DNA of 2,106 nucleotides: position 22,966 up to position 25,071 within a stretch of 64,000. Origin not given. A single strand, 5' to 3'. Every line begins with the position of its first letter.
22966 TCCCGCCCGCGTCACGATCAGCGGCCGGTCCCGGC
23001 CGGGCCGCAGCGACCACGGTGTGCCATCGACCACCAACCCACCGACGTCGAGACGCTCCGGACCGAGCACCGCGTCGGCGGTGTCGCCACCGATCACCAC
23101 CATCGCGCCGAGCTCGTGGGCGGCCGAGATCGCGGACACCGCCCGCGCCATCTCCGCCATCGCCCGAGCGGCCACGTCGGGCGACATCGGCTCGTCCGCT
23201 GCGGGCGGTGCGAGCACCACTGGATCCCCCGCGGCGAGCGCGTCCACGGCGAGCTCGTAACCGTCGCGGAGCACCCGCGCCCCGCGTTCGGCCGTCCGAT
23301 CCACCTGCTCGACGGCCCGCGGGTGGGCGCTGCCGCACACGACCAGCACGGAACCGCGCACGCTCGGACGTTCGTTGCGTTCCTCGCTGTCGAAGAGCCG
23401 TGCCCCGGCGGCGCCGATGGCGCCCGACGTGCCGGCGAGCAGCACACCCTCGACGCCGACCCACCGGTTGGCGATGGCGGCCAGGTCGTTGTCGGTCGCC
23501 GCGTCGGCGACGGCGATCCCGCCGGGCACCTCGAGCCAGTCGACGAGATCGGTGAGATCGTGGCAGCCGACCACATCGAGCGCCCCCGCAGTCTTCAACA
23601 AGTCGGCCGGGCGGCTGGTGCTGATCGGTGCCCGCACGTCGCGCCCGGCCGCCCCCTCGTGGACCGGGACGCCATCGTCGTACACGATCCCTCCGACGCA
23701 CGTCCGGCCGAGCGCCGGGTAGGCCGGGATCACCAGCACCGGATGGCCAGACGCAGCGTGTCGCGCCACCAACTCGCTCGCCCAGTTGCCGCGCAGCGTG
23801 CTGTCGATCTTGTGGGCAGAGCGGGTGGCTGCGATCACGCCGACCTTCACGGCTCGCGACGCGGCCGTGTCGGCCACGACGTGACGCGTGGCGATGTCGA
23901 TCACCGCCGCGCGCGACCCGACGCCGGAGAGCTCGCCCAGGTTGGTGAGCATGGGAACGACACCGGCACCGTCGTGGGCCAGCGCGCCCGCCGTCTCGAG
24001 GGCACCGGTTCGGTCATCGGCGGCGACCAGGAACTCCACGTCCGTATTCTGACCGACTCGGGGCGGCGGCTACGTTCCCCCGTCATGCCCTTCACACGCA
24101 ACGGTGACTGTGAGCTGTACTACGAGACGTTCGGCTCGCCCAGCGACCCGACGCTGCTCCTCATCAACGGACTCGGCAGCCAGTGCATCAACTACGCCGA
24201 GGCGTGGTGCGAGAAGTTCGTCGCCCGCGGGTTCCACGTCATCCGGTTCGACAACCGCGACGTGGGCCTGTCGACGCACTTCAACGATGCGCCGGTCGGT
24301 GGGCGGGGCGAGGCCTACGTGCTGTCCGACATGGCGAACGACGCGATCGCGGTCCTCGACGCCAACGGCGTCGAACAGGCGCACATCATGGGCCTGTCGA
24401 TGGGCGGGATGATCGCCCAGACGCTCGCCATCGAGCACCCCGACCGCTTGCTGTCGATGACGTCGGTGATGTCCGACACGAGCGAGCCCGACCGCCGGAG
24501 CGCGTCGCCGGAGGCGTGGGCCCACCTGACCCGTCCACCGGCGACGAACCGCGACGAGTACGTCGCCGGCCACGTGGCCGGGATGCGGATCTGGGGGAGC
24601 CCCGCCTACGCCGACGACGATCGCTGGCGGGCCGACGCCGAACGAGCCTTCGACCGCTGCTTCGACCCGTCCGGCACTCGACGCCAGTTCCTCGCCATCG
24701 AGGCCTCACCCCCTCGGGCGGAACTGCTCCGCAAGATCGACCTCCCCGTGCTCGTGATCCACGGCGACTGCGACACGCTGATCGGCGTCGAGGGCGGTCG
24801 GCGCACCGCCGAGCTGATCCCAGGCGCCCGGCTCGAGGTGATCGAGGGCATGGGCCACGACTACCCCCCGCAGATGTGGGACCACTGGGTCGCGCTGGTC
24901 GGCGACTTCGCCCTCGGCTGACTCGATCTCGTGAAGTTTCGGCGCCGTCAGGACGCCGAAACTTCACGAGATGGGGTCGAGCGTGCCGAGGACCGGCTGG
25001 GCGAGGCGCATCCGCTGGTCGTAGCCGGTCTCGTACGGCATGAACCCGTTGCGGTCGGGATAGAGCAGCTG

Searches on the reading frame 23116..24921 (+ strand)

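Call 66: search_protein_families(library=ncbifam, proteins=[window:23116-24921:+], max_evalue=1e-10)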
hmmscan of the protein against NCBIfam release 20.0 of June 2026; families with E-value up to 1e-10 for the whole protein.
window:23116-24921:+ (601 aa): 12 families
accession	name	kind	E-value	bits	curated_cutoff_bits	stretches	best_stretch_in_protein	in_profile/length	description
NF052610.1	macro_16_ester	equivalog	5.6e-49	167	420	1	330-592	9-273/281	alpha/beta fold macrolide esterase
NF053683.1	esterase_mleBRB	exception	5.4e-42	144.3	585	1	332-590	11-267/280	BRB family alpha/beta fold macrolide esterase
NF053684.1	esterase_mleBCA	exception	1.6e-39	135.8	570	1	333-595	12-277/281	BCA family alpha/beta fold macrolide esterase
NF041759.1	mac_hydro_EstT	equivalog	6.3e-36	124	450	1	328-453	6-126/278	macrolide hydrolase EstT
NF053693.1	esterase_mleCBF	exception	3.3e-33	115.3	564.5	1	333-593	12-272/279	CBF family alpha/beta fold macrolide esterase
NF033124.1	estX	equivalog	1.1e-29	103.5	600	1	333-590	12-270/280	macrolide esterase EstX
TIGR02427.1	protocat_pcaD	equivalog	5.4e-29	101.3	255.85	1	334-581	2-232/251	3-oxoadipate enol-lactonase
NF051488.1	bifunc_PcaDC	exception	3.5e-27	95.5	390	1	335-581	3-232/375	bifunctional 3-oxoadipate enol-lactonase/4-carboxymuconolactone decarboxylase PcaDC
NF058673.1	LipAdnlyCyLipJMY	equivalog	2.1e-19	69.6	800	1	323-579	9-262/449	bifunctional lipase/adenylate cyclase LipJ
NF051487.1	bifunc_PcaCD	exception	5.1e-16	58.8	430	1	368-581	194-393/413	bifunctional 4-carboxymuconolactone decarboxylase/3-oxoadipate enol-lactonase PcaCD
TIGR03611.1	RutD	equivalog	4e-13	49.3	238.5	1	343-452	12-112/258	pyrimidine utilization protein D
NF011457.0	PRK14875.1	equivalog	2e-12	46.8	307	0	335-451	123-229/372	acetoin dehydrogenase dihydrolipoyllysine-residue acetyltransferase subunit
